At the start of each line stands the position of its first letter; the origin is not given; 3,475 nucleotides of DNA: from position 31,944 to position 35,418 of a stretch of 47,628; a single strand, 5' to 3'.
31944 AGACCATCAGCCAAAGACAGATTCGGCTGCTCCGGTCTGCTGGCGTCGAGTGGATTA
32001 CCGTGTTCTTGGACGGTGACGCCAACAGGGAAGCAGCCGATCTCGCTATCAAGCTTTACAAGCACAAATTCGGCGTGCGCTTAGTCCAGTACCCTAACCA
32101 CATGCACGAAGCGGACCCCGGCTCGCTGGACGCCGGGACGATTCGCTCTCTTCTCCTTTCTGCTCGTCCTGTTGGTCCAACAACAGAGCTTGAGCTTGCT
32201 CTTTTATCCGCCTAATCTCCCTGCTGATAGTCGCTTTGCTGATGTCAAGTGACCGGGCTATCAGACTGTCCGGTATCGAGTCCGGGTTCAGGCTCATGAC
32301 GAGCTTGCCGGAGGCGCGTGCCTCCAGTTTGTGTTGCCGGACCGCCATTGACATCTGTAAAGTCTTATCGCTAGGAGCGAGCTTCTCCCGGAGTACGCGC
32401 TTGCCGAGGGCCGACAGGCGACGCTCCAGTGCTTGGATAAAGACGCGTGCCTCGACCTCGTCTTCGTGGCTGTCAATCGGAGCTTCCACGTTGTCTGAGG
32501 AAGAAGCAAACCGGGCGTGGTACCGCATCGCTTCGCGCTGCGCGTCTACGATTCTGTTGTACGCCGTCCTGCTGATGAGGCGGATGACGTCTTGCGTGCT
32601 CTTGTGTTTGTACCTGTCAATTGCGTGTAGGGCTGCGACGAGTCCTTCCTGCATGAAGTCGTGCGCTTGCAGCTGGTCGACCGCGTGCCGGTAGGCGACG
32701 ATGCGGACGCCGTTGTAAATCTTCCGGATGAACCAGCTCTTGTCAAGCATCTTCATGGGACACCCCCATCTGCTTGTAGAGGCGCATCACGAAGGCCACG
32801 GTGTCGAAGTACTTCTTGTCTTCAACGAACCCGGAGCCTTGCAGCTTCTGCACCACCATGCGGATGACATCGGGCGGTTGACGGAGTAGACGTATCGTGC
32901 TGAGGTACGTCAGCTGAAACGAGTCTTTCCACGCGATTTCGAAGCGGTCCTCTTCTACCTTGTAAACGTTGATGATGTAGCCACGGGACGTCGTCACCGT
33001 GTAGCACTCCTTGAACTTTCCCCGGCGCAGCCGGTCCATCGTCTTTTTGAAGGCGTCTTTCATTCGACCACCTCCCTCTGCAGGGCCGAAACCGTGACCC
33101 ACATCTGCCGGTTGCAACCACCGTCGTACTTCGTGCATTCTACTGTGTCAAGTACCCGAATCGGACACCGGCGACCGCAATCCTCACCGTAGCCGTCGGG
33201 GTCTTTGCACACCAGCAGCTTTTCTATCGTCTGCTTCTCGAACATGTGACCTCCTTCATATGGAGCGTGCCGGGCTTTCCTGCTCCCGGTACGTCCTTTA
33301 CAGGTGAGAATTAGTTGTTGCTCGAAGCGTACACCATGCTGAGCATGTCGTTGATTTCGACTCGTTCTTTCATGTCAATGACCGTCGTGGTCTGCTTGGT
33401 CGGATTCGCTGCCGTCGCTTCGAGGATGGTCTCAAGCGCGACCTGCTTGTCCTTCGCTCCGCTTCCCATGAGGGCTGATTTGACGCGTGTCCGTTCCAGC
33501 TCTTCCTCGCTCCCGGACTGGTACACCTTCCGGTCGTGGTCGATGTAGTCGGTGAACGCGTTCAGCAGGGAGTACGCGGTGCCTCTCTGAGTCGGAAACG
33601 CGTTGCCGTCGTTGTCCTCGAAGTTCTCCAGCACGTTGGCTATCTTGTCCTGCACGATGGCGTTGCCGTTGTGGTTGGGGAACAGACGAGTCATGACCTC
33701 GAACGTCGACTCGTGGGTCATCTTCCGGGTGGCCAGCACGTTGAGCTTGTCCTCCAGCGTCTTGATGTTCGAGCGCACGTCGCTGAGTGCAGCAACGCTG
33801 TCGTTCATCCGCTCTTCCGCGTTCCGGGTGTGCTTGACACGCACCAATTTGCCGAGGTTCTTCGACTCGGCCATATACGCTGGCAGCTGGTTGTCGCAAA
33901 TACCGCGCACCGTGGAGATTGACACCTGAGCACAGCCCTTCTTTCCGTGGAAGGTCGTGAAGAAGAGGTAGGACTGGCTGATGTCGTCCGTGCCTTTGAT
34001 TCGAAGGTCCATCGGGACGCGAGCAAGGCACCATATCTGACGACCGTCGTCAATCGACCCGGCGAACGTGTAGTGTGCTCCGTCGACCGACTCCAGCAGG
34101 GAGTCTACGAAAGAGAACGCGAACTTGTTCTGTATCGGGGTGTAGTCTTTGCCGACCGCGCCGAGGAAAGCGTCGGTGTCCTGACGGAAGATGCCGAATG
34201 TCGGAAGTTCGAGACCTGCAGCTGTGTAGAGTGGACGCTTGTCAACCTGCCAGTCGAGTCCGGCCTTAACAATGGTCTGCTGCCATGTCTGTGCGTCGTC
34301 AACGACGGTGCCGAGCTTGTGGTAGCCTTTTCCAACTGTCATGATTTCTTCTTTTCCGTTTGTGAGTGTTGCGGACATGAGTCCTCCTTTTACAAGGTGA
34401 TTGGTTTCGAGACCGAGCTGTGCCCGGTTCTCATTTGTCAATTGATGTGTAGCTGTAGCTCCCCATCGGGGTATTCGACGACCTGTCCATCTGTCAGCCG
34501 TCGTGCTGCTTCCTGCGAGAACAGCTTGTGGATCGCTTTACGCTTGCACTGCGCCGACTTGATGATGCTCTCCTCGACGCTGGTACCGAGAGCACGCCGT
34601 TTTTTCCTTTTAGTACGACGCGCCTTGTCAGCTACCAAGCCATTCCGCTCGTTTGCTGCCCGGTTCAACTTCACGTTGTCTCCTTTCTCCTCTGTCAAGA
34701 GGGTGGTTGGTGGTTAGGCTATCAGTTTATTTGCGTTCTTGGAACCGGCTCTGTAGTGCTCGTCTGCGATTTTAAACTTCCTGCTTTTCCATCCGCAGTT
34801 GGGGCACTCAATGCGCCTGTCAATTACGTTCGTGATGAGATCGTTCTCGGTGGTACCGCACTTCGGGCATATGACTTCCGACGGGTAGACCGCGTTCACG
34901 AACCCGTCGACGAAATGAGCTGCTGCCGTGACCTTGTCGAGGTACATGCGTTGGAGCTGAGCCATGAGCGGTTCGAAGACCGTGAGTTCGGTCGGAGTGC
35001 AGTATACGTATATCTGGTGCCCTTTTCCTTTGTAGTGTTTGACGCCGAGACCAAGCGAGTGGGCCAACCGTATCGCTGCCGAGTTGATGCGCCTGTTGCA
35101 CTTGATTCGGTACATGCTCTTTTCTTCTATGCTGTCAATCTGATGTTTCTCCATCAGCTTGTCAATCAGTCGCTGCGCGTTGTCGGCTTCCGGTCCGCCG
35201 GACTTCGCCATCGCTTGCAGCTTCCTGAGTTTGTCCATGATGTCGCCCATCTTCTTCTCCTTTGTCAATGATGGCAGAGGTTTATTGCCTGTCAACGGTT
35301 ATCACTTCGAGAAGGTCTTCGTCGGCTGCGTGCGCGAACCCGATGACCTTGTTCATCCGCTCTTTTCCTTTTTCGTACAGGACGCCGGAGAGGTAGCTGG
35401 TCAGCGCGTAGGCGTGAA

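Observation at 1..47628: Roughly ten-fold genome-wide excess of the hexamer TTGACA on both strands, selected at the nucleic-acid level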

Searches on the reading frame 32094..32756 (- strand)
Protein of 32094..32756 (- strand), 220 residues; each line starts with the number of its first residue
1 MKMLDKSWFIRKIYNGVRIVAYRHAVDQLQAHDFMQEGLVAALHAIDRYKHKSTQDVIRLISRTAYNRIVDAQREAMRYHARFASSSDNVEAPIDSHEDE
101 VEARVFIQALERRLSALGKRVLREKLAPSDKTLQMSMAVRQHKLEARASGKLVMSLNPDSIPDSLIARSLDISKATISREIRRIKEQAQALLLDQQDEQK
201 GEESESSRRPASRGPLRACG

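Call 13: search_protein_families(library=phrogs, proteins=[window:32094-32756:-], max_evalue=0.001)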
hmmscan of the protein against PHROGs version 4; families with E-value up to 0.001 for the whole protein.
window:32094-32756:- (220 aa): 1 family
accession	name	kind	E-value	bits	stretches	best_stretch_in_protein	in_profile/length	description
phrog_1740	-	transcription regulation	2.9e-07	30.4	1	9-117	61-169/567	RNA polymerase sigma factor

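Call 26: search_protein_families(library=pfam, proteins=[window:32094-32756:-], max_evalue=0.01)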
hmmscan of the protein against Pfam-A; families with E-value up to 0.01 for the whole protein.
window:32094-32756:- (220 aa): 3 families
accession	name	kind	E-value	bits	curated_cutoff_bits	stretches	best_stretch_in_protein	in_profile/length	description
PF04542.20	Sigma70_r2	-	8.7e-07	29.1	24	1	10-77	2-69/71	Sigma-70 region 2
PF13936.12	HTH_38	-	0.0011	19.1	27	1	166-183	26-43/44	Helix-turn-helix domain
PF17939.6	TetR_C_30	-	0.0083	16.9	26.3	0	73-166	18-109/115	Tetracyclin repressor-like, C-terminal domain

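Call 45: find_homologous_proteins(query=window:32094-32756:-, max_evalue=0.001)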
Query window:32094-32756:- (220 aa): 2 proteins with E <= 0.001 among 836 candidates.
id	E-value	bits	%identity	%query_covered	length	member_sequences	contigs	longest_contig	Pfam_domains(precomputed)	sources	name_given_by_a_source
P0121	1.6e-133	461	100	100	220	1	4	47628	PF04542.21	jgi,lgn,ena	-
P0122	2.7e-98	346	74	97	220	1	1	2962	PF04542.21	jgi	-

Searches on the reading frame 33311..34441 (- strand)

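Call 13: search_protein_families(library=phrogs, proteins=[window:33311-34441:-], max_evalue=0.001)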
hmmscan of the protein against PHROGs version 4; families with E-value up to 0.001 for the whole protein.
window:33311-34441:- (376 aa): 1 family
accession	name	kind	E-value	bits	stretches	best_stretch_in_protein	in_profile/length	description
phrog_1221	-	unknown function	4.5e-52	178.3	1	12-344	10-349/355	-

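Call 26: search_protein_families(library=pfam, proteins=[window:33311-34441:-], max_evalue=0.01)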
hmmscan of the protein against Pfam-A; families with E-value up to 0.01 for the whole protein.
window:33311-34441:- (376 aa): 2 families
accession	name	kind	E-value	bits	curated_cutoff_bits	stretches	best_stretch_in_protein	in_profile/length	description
PF06067.16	DUF932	-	1.2e-38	133.6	23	1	93-317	2-222/227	Domain of unknown function (DUF932)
PF08738.15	Gon7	-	0.0076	16.8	25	0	210-245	53-88/107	Gon7 family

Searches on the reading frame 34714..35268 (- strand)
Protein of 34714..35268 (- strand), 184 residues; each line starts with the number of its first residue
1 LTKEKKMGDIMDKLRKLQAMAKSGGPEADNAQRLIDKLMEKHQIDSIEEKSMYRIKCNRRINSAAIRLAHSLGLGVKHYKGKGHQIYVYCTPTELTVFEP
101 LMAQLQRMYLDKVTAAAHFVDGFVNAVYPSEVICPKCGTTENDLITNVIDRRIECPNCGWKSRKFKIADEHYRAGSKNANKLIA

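Call 13: search_protein_families(library=phrogs, proteins=[window:34714-35268:-], max_evalue=0.001)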
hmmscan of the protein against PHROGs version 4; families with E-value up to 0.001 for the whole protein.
window:34714-35268:- (184 aa): 2 families
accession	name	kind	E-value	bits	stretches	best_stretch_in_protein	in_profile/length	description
phrog_421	-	unknown function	1e-09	39.2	1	5-46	4-47/241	unknown function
phrog_1244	-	unknown function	0.00018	22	0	120-170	97-151/157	-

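Call 26: search_protein_families(library=pfam, proteins=[window:34714-35268:-], max_evalue=0.01)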
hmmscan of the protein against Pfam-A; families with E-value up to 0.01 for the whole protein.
window:34714-35268:- (184 aa): 7 families
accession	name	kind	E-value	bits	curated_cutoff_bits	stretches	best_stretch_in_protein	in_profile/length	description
PF10979.13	DUF2786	-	6.7e-07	29.6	23.9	1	10-45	2-39/40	Protein of unknown function (DUF2786)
PF07282.18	Cas12f1-like_TNB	-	0.00016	22.2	26.3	1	120-161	19-49/60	Cas12f1-like, TNB domain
PF13248.11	Zn_ribbon_3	-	0.00049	19.9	27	0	153-161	3-11/26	zinc-ribbon domain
PF12760.12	Zn_ribbon_IS1595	-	0.00066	20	25.4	0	123-159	10-44/46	Transposase zinc-ribbon domain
PF05265.19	DUF723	-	0.0014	19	20.9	1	122-159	23-60/60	Protein of unknown function (DUF723)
PF08273.17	Zn_Ribbon_Prim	-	0.0015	19.3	23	0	151-173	2-23/37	Zinc-binding domain of primase-helicase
PF13717.11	Zn_ribbon_4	-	0.008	16.5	30.3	0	152-174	2-21/36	zinc-ribbon domain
